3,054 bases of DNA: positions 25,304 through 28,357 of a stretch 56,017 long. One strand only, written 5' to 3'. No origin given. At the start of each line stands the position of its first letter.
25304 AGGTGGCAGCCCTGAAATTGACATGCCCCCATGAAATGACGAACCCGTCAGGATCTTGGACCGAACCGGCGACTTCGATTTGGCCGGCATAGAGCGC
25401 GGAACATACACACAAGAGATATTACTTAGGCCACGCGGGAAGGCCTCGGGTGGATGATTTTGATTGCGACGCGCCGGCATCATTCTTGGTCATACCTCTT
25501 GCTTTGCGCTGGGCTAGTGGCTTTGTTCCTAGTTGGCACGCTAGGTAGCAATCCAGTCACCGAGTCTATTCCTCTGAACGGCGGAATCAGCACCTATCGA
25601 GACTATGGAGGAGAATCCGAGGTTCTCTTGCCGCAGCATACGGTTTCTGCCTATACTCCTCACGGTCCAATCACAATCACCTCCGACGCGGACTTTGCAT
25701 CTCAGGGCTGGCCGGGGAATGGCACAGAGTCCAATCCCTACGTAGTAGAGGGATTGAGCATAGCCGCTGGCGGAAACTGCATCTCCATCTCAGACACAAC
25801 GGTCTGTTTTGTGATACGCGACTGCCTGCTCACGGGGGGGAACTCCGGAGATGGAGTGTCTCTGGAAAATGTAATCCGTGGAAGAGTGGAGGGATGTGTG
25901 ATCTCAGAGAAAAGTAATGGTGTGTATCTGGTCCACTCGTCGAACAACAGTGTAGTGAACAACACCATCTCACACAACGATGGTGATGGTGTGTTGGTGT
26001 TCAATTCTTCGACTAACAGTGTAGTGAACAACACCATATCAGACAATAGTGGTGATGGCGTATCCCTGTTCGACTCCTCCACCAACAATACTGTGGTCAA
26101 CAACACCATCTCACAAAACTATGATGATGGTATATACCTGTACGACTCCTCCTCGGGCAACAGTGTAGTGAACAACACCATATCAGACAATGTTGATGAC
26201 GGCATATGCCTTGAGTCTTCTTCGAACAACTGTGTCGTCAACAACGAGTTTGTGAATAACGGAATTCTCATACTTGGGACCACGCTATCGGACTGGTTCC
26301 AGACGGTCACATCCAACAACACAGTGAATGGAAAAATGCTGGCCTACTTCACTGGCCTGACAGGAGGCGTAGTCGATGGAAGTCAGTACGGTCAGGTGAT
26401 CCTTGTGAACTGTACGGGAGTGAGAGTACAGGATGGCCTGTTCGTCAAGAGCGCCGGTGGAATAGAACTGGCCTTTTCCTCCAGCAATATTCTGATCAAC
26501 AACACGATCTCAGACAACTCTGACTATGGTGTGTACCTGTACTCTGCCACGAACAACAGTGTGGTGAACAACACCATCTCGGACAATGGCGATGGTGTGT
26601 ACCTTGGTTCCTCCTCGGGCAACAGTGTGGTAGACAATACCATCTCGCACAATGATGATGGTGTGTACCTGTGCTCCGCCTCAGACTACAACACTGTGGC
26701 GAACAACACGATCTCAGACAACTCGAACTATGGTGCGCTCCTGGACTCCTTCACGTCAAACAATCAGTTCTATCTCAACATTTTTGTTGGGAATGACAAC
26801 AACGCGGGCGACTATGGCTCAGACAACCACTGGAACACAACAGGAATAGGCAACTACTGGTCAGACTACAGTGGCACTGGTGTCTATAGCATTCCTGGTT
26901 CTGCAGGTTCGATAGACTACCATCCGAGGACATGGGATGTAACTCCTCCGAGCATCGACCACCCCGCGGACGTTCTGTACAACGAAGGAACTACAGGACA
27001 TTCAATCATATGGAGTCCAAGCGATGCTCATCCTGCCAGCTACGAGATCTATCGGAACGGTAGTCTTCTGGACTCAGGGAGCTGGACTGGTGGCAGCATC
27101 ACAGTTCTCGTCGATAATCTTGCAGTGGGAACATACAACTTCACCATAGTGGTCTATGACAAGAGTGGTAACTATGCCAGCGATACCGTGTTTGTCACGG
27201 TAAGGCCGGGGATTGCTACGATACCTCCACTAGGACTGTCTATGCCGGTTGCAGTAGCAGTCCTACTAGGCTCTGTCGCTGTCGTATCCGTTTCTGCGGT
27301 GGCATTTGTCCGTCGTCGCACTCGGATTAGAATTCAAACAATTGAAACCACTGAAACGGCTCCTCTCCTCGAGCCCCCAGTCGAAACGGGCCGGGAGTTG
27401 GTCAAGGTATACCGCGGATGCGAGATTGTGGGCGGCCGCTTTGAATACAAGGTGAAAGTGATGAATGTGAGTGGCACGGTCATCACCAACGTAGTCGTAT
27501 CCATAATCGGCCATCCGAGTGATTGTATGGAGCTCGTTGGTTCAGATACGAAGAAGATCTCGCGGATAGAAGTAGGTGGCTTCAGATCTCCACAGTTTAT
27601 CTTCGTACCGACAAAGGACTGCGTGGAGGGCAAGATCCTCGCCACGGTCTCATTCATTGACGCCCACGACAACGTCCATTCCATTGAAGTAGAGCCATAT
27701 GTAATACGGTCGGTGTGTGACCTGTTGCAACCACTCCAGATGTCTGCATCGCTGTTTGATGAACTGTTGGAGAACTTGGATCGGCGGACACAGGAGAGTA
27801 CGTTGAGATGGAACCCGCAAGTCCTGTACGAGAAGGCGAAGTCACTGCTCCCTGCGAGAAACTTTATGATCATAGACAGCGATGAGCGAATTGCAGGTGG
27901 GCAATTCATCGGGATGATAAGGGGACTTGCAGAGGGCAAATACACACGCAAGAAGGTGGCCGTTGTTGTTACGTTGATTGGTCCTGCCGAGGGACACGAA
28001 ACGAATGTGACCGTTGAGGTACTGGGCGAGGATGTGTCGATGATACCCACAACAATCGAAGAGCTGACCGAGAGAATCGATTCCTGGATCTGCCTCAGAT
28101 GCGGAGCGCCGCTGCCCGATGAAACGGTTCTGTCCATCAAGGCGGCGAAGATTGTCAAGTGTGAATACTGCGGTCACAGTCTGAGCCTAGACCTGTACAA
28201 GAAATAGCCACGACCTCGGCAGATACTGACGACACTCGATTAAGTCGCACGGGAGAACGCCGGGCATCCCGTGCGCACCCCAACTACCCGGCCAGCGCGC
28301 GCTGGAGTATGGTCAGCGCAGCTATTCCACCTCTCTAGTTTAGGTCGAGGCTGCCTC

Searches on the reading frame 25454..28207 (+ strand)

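Call 66: search_protein_families(library=pfam, proteins=[window:25454-28207:+], max_evalue=0.001)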
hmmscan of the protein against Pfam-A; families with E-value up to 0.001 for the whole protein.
window:25454-28207:+ (917 aa): 4 families
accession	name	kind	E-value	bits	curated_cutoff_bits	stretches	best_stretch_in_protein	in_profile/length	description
PF05048.19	NosD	-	1.5e-53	181.9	23.6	2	313-474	39-212/212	Periplasmic copper-binding protein (NosD)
PF13229.12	Beta_helix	-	4.3e-47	160.1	25.9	3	97-243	12-158/158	Right handed beta helix region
PF16967.11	TcfC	-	2.5e-07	30.6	29.4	1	527-572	12-57/68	E-set like domain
PF22352.2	K319L-like_PKD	-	0.00066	20.1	27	0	550-583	51-84/84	K319L-like, PKD domain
